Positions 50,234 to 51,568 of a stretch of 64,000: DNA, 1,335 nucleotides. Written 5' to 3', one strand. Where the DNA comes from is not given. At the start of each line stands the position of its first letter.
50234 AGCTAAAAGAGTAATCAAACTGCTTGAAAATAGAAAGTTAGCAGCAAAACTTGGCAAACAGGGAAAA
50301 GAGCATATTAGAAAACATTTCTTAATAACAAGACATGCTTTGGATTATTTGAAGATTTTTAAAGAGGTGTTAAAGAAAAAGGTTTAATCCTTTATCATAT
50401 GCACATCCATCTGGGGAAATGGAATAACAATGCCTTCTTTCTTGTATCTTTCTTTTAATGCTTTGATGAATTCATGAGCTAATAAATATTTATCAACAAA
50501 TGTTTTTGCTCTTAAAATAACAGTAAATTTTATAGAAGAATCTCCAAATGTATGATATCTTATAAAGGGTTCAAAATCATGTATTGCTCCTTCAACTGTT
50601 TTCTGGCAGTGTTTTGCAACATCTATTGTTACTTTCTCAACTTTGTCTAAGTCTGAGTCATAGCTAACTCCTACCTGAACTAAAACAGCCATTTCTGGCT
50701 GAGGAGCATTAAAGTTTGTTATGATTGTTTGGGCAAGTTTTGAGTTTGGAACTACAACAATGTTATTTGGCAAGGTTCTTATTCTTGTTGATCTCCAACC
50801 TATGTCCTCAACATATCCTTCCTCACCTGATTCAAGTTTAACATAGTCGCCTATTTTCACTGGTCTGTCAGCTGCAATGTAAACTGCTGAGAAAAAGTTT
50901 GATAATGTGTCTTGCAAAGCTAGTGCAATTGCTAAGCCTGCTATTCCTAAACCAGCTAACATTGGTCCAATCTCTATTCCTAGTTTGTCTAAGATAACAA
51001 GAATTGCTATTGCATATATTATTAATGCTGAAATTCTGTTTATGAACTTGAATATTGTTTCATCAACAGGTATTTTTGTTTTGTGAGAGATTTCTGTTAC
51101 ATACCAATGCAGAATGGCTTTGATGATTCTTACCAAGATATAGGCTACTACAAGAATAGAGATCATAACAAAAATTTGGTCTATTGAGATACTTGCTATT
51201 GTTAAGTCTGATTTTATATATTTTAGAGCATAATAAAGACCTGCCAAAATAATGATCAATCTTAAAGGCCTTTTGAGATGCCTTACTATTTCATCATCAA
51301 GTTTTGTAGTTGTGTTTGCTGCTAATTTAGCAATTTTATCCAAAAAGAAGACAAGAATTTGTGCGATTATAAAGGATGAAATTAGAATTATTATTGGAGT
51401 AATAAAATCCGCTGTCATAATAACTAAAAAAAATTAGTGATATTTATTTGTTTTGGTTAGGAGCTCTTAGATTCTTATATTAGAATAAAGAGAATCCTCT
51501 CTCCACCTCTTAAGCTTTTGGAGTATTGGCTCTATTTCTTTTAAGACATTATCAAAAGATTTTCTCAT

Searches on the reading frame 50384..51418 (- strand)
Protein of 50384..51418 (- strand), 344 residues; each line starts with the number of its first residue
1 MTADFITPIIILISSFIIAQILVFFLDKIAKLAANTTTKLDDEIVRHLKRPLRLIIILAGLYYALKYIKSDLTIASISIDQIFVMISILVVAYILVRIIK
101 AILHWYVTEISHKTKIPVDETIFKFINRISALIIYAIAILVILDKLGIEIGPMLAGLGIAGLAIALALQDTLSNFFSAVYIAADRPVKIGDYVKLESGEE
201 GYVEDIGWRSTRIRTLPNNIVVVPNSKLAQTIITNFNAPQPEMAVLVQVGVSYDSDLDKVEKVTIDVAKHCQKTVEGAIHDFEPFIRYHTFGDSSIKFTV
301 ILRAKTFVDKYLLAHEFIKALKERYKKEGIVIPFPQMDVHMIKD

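Call 26: find_encoding_contigs(protein=window:50384-51418:-, flank=10000, max_places=10)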
Protein window:50384-51418:- (344 aa): 1 contig read that carries it; 1 place shown.
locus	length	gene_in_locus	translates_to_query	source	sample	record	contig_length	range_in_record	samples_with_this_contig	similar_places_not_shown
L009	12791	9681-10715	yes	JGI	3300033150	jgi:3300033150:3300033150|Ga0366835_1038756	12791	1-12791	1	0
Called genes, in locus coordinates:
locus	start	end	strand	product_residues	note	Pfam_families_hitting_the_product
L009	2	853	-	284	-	?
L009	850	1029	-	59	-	-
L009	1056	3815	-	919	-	PF13620:CarboxypepD_reg (faint), PF22904:NOMO1-like_2nd (faint)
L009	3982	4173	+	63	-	-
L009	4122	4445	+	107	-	-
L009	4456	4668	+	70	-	-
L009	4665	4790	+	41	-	-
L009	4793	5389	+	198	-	-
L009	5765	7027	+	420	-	PF13393:tRNA-synt_His, PF00587:tRNA-synt_2b, PF03129:HGTP_anticodon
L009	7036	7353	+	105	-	-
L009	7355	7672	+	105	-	-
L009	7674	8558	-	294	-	PF00557:Peptidase_M24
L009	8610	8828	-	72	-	-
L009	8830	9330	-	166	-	-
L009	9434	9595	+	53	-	-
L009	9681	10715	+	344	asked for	PF21088:MS_channel_1st, PF00924:MS_channel_2nd, PF21082:MS_channel_3rd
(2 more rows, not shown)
